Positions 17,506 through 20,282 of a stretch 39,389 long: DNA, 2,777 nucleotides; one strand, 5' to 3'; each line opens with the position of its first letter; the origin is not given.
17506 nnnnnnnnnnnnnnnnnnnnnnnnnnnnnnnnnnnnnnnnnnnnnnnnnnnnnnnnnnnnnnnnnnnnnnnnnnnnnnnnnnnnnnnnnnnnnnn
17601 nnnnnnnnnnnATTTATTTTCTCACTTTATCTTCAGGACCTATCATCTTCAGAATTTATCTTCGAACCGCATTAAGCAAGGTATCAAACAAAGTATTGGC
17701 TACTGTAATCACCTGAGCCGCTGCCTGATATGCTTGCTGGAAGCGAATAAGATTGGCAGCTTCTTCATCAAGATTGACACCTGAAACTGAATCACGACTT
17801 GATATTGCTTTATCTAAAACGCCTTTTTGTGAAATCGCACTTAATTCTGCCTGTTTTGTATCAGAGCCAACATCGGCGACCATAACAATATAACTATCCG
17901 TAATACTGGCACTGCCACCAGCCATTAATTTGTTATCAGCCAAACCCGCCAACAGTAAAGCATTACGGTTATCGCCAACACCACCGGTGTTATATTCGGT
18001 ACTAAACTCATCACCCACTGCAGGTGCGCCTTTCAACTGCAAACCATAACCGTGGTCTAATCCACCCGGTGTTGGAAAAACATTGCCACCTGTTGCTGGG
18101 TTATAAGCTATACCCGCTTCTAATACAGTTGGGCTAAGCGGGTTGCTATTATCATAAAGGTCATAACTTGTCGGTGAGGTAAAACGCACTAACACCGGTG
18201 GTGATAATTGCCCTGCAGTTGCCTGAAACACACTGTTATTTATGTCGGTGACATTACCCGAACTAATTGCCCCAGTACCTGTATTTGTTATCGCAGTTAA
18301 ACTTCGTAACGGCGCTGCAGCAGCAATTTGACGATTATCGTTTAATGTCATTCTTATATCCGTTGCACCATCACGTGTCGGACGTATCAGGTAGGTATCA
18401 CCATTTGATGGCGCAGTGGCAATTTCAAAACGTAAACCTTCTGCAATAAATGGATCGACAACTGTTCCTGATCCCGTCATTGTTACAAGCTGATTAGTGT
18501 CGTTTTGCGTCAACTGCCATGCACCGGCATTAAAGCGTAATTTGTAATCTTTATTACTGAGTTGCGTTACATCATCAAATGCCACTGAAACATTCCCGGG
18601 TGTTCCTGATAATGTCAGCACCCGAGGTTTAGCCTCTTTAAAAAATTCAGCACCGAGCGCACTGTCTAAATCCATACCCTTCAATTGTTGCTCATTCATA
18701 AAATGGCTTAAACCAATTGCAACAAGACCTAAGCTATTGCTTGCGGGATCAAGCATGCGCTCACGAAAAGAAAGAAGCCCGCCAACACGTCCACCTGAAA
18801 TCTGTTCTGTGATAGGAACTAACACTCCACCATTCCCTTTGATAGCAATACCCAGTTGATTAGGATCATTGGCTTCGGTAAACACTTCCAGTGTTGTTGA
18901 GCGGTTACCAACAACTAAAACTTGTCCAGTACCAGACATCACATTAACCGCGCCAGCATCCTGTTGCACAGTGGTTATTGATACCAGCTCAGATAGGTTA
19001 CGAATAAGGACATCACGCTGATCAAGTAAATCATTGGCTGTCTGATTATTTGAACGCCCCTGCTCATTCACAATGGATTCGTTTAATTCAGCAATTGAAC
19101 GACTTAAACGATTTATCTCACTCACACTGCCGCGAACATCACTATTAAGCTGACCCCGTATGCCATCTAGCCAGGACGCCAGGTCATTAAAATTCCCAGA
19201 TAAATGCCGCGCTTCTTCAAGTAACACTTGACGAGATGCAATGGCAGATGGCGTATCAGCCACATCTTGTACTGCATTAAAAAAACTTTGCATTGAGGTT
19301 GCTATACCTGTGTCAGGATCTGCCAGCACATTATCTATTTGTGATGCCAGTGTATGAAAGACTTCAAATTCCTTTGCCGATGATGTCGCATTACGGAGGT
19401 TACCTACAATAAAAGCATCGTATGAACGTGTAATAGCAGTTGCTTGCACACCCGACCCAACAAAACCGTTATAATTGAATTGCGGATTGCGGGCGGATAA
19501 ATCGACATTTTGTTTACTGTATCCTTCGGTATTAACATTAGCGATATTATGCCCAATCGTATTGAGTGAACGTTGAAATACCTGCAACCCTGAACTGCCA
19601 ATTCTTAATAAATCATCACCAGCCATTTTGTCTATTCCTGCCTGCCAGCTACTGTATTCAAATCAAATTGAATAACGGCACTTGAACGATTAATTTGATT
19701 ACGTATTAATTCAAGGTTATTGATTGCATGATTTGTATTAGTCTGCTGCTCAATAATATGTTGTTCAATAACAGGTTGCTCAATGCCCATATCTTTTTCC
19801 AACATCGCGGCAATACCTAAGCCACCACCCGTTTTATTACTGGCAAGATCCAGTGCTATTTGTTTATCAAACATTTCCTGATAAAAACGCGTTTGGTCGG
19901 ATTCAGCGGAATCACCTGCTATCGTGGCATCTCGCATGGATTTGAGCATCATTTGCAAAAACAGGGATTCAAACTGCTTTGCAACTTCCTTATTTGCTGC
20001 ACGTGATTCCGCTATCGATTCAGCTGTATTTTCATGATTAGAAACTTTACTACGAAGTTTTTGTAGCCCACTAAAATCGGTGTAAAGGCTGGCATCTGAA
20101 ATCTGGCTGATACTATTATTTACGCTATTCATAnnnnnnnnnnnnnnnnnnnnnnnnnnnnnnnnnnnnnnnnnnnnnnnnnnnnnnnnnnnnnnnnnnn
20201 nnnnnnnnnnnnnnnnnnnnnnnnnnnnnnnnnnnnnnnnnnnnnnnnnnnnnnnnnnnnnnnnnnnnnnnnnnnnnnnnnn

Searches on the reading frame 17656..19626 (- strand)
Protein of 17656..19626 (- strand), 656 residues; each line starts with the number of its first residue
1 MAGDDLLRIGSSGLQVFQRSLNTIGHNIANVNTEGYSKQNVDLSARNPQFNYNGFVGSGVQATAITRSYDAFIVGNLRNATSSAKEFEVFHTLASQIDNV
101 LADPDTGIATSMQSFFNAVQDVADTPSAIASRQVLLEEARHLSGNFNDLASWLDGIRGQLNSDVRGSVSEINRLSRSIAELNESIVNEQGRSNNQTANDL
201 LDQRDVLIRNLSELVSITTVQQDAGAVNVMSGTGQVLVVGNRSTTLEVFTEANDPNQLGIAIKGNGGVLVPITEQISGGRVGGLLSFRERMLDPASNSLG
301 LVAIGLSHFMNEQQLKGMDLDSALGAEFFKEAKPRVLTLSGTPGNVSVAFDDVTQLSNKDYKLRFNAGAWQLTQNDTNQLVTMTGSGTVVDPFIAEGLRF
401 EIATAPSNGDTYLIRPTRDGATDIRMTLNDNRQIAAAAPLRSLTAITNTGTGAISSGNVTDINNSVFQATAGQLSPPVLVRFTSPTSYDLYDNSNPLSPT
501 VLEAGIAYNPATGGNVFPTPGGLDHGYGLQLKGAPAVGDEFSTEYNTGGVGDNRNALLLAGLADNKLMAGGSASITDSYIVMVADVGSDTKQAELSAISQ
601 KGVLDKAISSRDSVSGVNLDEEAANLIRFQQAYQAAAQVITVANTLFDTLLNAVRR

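Call 5: search_protein_families(library=pfam, proteins=[window:17656-19626:-], max_evalue=0.001)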
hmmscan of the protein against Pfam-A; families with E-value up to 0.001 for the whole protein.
window:17656-19626:- (656 aa): 4 families
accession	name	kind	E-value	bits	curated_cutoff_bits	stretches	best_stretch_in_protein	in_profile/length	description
PF22638.1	FlgK_D1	-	2.8e-73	246.8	28.6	1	95-329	2-233/233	Flagellar hook-associated protein FlgK helical domain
PF06429.18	Flg_bbr_C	-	2.1e-11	43.6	23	1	613-652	6-45/46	Flagellar basal body rod FlgEFG protein C-terminal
PF00460.25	Flg_bb_rod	-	3.7e-08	33.6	20.7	1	7-36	1-30/31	Flagella basal body rod protein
PF21158.3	flgK_1st_1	-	5.7e-07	29.9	24.2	1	344-416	11-81/81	Flagellar hook-associated protein 1, D2-like domain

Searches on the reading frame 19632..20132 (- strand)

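Call 5: search_protein_families(library=pfam, proteins=[window:19632-20132:-], max_evalue=0.001)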
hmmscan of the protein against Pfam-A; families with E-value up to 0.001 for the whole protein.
window:19632-20132:- (166 aa): 1 family
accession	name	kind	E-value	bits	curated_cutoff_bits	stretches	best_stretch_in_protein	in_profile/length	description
PF10135.14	Rod-binding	-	2e-11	44.7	25.1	1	64-113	1-50/51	Rod binding protein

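Call 16: search_protein_families(library=ncbifam, proteins=[window:19632-20132:-], max_evalue=0.01)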
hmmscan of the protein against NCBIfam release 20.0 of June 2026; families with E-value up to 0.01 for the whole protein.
window:19632-20132:- (166 aa): 11 families
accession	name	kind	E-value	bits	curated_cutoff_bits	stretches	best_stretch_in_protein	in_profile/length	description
TIGR02541.1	flagell_FlgJ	equivalog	3.1e-25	89.6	193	1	18-138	3-110/294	flagellar assembly peptidoglycan hydrolase FlgJ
NF009358.0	PRK12713.1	equivalog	1.2e-17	64.4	595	1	36-123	28-111/339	flagellar rod assembly protein/muramidase FlgJ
NF009354.0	PRK12709.1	equivalog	3.1e-15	56.4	456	1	37-115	26-100/323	flagellar rod assembly protein/muramidase FlgJ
NF009357.0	PRK12712.1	equivalog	2.1e-12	47.1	606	1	36-109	29-97/344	flagellar rod assembly protein/muramidase FlgJ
NF009355.0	PRK12710.1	equivalog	2.7e-11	43.2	358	1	18-139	9-117/291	flagellar rod assembly protein/muramidase FlgJ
NF009350.0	PRK12708.1-2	equivalog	1.9e-07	31.4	189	1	37-107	20-90/132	peptidoglycan hydrolase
NF009351.0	PRK12708.1-3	equivalog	1.9e-06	28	183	1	49-110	27-88/129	peptidoglycan hydrolase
NF009349.0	PRK12708.1-1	equivalog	1.5e-05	25.5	141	1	49-114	27-93/97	peptidoglycan hydrolase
NF009352.0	PRK12708.1-4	equivalog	0.00024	21.5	178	1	44-114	25-96/140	peptidoglycan hydrolase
NF009431.0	PRK12790.1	equivalog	0.00066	19.6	110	1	40-111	33-102/115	flagellar assembly peptidoglycan hydrolase FlgJ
NF045752.1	MPN396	equivalog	0.0044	14.9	1100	1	10-100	346-439/969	MPN396 family protein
